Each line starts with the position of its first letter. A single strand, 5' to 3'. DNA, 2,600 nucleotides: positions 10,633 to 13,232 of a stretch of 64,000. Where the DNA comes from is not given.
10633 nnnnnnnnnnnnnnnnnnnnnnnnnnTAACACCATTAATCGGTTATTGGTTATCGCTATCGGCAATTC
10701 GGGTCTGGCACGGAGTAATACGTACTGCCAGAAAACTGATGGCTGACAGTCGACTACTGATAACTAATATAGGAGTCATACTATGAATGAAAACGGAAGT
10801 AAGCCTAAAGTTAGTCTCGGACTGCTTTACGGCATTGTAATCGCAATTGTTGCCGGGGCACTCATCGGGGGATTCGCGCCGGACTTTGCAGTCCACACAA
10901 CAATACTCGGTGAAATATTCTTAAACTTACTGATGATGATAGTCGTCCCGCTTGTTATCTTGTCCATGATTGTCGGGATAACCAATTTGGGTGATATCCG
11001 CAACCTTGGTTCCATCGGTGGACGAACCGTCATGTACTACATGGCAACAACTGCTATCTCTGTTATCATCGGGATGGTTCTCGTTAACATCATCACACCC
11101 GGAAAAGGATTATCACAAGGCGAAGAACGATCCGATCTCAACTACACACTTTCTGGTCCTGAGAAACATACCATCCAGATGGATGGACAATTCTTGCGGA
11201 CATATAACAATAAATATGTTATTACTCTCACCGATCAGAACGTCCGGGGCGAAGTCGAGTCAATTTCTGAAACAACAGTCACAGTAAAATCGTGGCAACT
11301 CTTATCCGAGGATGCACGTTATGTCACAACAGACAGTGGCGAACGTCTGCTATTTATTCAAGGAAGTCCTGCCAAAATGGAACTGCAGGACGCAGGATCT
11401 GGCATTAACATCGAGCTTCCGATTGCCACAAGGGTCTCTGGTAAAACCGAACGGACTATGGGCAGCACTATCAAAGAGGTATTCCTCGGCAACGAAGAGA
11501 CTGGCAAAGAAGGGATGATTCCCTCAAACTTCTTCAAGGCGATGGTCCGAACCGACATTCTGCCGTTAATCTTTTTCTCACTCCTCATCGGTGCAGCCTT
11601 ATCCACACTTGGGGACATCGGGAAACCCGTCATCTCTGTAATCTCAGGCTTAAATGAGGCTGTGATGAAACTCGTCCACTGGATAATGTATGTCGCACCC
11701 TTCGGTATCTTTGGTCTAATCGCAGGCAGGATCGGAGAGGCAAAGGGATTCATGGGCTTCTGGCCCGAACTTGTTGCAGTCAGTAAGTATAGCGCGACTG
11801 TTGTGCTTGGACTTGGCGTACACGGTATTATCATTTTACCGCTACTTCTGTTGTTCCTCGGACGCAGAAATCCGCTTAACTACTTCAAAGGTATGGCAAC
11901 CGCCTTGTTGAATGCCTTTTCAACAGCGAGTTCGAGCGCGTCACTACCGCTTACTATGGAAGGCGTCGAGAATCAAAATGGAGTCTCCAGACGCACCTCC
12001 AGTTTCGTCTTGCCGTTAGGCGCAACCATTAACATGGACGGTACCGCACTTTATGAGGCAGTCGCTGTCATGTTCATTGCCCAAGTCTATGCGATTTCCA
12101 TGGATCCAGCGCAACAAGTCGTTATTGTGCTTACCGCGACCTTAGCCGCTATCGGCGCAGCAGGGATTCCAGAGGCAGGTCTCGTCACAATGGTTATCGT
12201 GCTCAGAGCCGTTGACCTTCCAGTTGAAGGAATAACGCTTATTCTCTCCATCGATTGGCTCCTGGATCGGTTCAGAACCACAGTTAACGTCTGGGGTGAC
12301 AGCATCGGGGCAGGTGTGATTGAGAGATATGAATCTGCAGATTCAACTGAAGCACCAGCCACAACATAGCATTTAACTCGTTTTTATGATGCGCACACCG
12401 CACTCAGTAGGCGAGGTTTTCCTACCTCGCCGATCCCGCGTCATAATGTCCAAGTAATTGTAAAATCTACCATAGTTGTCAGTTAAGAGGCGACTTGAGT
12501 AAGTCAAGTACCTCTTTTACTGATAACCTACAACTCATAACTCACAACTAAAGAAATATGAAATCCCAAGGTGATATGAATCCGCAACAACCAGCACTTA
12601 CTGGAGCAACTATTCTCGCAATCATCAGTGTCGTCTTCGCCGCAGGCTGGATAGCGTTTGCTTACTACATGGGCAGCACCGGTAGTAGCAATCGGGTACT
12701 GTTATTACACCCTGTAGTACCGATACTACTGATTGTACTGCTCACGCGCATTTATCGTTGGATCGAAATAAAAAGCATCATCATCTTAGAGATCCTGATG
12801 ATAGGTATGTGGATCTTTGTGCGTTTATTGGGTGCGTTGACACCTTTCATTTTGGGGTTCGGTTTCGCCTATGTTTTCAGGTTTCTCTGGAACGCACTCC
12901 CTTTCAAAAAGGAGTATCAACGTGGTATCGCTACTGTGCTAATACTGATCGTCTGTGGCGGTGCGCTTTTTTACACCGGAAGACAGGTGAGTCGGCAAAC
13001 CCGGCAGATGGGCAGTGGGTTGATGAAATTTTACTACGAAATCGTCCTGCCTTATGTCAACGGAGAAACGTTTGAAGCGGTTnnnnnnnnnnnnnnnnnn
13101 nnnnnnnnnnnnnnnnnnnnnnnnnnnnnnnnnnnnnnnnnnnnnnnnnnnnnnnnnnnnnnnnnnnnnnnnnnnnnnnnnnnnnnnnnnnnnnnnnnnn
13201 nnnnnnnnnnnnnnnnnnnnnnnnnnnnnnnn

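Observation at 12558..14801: AI-2E-family transporter interrupted by a ~330-aa periplasmic beta-propeller-like module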

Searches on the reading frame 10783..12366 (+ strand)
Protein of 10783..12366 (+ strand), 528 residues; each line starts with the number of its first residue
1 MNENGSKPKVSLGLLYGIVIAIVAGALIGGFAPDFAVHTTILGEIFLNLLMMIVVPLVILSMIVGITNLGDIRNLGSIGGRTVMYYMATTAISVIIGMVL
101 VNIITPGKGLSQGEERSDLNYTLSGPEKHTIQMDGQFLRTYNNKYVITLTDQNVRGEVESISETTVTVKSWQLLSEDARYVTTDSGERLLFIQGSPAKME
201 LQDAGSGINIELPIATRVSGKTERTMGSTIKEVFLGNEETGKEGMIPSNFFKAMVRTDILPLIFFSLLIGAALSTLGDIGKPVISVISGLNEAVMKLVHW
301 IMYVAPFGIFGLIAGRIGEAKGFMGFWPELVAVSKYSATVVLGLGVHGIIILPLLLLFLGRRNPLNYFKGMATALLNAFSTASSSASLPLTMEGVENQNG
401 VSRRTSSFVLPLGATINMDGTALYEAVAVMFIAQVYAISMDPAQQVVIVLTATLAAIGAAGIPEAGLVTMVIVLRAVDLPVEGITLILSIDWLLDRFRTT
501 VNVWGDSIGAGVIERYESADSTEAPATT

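Call 3: search_protein_families(library=pfam, proteins=[window:10783-12366:+], max_evalue=1)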
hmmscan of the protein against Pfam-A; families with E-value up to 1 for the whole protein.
window:10783-12366:+ (528 aa): 1 family
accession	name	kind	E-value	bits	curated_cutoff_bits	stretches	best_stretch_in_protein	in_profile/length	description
PF00375.23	SDF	-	4.5e-122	408.2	27.9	2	244-515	120-386/387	Sodium:dicarboxylate symporter family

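Call 53: search_solved_structures(query=window:10783-12366:+, max_evalue=1e-10, show_alignments=1)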
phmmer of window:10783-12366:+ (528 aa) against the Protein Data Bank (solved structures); distinct sequences matched with E-value up to 1e-10: 45.
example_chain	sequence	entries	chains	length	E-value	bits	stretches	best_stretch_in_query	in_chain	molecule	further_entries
9bgz_A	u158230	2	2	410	6.4e-88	299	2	244-527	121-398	Aspartate transporter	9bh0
5llu_A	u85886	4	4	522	1.1e-87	298.3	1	257-517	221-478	Excitatory amino acid transporter 1,Neutral amino acid transporter B(0),Excitatory amino a | Excitatory amino acid transporter 1, Neutral amino acid transporter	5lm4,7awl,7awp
5llm_A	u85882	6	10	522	1.1e-87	298.2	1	257-517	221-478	Excitatory amino acid transporter 1,Neutral amino acid transporter B(0),Excitatory amino a | EAAT1 thermostabilized mutant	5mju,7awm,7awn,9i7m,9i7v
9bgy_A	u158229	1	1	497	1.5e-87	297.8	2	244-527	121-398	Aspartate transporter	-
7awq_A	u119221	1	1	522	2.7e-87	296.9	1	257-517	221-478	Excitatory amino acid transporter 1,Neutral amino acid transporter B(0),Excitatory amino a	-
31ic_A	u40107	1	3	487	3.4e-85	290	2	258-518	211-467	Excitatory amino acid transporter 3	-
6s3q_A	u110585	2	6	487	4e-85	289.8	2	258-518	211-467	Excitatory amino acid transporter 3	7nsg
6x3e_A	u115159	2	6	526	5.9e-85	289.2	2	258-518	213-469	Excitatory amino acid transporter 3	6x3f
7npw_A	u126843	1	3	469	5.1e-84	286.1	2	258-515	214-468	Excitatory amino acid transporter 1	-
6x2l_A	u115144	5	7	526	4.8e-83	282.9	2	258-518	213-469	Excitatory amino acid transporter 3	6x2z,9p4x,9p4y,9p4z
8ctc_A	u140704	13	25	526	1.2e-81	278.3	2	258-518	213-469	Excitatory amino acid transporter 3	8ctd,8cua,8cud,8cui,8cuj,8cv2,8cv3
7xr4_A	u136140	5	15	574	1.1e-79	271.8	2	257-517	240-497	Excitatory amino acid transporter 2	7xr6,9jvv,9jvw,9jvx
7vr7_A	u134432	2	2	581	1.2e-79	271.7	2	257-517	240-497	Excitatory amino acid transporter 2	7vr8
6rvx_A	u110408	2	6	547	1.5e-75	258.1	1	257-525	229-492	Neutral amino acid transporter B(0)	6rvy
8qro_A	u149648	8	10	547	1.6e-74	254.8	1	257-525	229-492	Neutral amino acid transporter B(0)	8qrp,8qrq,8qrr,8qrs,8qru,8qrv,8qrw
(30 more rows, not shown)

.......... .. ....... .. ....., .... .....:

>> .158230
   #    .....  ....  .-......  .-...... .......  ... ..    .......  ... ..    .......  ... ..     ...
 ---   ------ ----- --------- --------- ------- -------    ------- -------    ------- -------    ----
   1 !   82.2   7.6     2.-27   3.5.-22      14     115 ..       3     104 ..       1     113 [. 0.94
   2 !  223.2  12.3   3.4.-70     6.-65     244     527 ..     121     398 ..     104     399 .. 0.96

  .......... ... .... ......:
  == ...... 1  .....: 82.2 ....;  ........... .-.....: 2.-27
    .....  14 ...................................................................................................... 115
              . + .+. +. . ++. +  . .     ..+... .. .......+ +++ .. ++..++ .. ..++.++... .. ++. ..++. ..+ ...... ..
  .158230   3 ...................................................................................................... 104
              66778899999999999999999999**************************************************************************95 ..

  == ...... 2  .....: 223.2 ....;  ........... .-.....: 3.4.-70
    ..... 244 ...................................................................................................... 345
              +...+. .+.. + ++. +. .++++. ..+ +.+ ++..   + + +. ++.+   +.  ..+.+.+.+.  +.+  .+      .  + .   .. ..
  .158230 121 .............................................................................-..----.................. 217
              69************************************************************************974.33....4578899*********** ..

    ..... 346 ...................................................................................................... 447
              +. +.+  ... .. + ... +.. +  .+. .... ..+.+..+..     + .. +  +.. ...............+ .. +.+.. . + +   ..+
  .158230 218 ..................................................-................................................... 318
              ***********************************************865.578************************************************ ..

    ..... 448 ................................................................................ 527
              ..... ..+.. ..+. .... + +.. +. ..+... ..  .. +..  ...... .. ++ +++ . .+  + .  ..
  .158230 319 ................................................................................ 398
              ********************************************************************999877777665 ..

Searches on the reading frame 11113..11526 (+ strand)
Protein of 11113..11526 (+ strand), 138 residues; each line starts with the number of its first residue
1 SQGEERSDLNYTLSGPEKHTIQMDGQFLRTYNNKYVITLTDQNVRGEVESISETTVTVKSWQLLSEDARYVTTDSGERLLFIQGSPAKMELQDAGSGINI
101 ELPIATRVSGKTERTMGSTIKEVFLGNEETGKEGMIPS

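Call 57: find_homologous_proteins(query=window:11113-11526:+, max_evalue=0.001)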
Query window:11113-11526:+ (138 aa): 5 proteins with E <= 0.001 among 13 candidates.
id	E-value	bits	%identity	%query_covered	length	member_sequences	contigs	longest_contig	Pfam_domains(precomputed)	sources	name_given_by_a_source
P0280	2.7e-37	146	64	80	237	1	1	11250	PF00375.24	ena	-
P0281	1.8e-32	130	68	74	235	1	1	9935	PF00375.24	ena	-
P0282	7.7e-32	128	65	69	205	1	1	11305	PF00375.24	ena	-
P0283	1.7e-15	75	75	42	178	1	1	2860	PF00375.24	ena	-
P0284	1.4e-5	43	87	22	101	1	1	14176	PF00375.24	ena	-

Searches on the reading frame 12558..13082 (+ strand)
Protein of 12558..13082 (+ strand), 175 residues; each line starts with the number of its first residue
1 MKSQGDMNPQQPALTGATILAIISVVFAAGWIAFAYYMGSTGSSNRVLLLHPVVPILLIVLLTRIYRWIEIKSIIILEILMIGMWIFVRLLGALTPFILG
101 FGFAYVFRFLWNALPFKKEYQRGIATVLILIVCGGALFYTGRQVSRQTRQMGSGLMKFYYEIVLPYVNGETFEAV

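Call 29: search_protein_families(library=pfam, proteins=[window:12558-13082:+], max_evalue=0.01)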
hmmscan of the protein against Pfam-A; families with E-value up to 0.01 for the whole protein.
window:12558-13082:+ (175 aa): 0 families
